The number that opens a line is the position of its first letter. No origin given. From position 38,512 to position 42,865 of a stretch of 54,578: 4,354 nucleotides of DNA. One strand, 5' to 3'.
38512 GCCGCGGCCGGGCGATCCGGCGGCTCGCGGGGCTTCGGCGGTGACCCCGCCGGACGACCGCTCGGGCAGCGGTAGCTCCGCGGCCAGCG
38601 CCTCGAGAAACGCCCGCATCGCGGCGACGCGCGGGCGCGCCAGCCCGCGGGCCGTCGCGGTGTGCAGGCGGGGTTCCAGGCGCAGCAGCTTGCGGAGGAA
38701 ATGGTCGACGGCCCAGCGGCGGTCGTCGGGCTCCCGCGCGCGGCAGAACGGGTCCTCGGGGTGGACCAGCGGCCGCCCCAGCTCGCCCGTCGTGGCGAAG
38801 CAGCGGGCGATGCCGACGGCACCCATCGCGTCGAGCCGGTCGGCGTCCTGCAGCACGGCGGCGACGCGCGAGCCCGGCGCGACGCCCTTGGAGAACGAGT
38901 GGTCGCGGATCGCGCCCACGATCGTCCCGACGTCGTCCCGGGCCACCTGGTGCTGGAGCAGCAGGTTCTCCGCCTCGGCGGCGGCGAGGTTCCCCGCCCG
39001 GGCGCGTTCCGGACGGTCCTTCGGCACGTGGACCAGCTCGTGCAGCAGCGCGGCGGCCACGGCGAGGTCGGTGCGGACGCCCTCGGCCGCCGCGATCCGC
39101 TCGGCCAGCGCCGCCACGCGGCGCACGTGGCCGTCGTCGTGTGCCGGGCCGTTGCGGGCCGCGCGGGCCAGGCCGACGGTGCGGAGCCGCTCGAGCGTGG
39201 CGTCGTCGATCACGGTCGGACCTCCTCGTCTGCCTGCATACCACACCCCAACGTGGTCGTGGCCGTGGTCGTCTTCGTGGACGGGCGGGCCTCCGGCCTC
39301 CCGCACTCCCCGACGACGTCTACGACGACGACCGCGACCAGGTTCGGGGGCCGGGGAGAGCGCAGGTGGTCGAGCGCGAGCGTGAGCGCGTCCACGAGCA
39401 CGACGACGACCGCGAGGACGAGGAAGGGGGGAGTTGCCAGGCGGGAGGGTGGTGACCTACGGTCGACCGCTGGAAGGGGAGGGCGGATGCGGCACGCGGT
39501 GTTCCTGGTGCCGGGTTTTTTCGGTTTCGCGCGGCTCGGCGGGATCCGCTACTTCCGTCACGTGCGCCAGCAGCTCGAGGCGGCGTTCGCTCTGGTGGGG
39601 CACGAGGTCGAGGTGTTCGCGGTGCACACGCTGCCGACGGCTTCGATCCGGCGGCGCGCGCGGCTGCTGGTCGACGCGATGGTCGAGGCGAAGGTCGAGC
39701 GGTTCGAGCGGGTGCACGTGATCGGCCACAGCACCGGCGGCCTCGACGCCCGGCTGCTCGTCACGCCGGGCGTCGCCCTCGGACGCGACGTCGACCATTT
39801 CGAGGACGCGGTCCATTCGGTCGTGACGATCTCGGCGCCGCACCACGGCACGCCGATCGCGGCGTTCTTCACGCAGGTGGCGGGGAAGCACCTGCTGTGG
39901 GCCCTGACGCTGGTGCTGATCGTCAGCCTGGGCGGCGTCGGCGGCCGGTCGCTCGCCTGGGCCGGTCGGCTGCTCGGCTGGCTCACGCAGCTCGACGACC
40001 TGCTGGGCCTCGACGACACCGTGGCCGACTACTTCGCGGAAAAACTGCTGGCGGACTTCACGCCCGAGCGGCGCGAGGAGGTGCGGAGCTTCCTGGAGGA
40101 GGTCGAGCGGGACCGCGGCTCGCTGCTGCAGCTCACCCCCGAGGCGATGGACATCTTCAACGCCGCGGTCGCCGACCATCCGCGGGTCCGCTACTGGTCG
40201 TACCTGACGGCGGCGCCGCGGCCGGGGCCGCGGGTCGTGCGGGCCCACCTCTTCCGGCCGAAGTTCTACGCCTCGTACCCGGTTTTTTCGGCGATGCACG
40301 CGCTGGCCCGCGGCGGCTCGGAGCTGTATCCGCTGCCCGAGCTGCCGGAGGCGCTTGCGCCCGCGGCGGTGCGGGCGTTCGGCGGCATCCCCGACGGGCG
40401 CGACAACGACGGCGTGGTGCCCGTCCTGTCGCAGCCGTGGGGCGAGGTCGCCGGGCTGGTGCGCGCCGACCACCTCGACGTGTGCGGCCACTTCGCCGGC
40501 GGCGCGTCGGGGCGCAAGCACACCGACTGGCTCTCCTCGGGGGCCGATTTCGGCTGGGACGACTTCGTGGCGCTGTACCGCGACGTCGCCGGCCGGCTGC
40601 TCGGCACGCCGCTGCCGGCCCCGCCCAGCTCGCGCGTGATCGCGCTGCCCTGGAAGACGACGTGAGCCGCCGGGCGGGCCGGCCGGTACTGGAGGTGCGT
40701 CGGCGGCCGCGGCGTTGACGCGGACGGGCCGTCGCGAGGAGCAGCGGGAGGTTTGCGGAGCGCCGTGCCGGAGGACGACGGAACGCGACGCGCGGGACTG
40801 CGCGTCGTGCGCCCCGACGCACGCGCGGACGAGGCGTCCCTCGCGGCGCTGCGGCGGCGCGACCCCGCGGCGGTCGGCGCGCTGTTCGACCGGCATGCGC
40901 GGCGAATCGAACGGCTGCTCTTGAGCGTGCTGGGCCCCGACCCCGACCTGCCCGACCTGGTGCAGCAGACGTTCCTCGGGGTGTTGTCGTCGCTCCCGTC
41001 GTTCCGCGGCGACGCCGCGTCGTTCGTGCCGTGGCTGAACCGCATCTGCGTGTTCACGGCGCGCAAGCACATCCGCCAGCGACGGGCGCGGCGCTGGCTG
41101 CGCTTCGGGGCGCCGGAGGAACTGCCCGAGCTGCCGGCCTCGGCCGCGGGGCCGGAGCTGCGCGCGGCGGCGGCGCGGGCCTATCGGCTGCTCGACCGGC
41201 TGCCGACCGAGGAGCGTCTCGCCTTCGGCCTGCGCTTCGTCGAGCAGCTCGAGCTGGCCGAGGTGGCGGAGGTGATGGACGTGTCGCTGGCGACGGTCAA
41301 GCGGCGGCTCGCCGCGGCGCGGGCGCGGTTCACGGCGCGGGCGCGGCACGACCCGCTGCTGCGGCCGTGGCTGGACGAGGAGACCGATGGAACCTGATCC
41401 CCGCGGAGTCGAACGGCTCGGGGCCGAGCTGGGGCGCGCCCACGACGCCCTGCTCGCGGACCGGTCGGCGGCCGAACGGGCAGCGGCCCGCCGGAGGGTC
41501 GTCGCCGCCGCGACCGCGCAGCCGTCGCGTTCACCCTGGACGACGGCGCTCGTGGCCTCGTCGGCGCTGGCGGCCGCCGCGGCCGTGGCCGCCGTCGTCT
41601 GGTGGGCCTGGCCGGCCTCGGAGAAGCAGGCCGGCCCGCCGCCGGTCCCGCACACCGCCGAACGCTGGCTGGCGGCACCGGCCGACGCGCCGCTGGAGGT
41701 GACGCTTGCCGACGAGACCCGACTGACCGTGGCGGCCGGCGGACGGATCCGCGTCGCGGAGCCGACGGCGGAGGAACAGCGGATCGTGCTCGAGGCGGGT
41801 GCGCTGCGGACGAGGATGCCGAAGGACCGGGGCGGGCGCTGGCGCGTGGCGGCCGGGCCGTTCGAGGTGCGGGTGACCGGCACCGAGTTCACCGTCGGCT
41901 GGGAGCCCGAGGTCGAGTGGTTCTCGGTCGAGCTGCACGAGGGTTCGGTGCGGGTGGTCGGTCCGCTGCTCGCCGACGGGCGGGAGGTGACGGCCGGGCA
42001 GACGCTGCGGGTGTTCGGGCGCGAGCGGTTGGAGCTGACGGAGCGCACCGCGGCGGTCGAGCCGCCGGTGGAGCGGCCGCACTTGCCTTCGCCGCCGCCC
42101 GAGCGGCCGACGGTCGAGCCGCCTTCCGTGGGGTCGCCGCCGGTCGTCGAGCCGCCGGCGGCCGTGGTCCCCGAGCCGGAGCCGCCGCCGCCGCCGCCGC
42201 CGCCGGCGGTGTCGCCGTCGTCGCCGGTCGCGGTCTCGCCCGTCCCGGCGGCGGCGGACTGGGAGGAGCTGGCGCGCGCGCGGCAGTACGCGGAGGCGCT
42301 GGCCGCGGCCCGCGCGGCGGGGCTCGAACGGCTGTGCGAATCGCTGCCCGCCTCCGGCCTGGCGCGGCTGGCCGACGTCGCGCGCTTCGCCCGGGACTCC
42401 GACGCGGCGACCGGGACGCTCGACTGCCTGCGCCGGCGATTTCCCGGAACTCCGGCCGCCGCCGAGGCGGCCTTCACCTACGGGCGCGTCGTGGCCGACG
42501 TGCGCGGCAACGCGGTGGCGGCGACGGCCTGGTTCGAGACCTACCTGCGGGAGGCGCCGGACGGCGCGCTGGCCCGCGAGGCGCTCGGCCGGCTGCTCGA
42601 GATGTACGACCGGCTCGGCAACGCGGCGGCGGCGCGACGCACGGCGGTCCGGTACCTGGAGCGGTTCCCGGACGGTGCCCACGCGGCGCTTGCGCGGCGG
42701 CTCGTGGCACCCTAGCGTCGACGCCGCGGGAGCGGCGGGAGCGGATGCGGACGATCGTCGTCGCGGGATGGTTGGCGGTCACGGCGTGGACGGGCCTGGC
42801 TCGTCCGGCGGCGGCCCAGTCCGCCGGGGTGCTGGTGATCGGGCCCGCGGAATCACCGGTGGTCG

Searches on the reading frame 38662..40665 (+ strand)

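Call 66: search_protein_families(library=pfam, proteins=[window:38662-40665:+], max_evalue=0.01)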
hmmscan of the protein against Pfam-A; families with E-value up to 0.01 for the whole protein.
window:38662-40665:+ (667 aa): 4 families
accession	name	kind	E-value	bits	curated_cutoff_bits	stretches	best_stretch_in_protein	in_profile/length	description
PF07819.20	PGAP1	-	9.5e-07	29.2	24.3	1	340-400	82-135/233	PGAP1-like alpha/beta domain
PF24096.1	DUF7379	-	7.8e-05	23.1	33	1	303-401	25-119/191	Domain of unknown function (DUF7379)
PF21827.1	New_glue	-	0.0078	16.4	31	0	199-273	11-84/94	New glue protein family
PF02089.21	Palm_thioest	-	0.008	16.3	26.8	0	337-397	58-113/254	Palmitoyl protein thioesterase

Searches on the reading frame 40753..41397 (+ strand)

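Call 66: search_protein_families(library=pfam, proteins=[window:40753-41397:+], max_evalue=0.01)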
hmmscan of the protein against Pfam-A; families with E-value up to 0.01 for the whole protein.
window:40753-41397:+ (214 aa): 5 families
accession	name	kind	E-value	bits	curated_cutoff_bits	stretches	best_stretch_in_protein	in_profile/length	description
PF04542.20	Sigma70_r2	-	9.7e-13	48.2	24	1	44-112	1-70/71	Sigma-70 region 2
PF08281.18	Sigma70_r4_2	-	1.8e-12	47.2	25.7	1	143-192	4-53/54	Sigma-70, region 4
PF04545.22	Sigma70_r4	-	4.8e-10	39.2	24.1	1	146-191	1-46/50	Sigma-70, region 4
PF07638.17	Sigma70_ECF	-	1.2e-07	32.3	21.1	1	96-197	84-183/185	ECF sigma factor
PF22233.2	PhyR_sigma-like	-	0.0031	17.7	27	1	147-190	1-44/50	Response regulator PhyR, sigma-like domain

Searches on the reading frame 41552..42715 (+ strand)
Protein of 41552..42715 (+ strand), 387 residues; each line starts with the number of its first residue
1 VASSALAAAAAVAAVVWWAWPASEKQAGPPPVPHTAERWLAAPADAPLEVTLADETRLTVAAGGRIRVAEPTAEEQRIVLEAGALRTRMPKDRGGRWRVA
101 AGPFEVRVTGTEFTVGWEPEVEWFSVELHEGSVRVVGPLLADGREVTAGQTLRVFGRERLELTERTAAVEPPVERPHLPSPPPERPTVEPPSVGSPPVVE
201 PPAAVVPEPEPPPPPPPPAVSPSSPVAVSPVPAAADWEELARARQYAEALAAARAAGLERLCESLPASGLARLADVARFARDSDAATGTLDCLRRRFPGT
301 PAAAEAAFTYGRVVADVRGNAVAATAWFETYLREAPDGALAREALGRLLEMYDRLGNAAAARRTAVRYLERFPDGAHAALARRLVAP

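Call 66: search_protein_families(library=pfam, proteins=[window:41552-42715:+], max_evalue=0.01)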
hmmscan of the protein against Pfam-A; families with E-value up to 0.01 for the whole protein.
window:41552-42715:+ (387 aa): 2 families
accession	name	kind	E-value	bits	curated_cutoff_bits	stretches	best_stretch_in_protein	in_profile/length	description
PF04773.18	FecR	-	4.7e-08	33.8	24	1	44-134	7-97/97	FecR protein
PF13432.12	TPR_16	-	0.001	19.9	32.7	1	273-339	3-65/65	Tetratricopeptide repeat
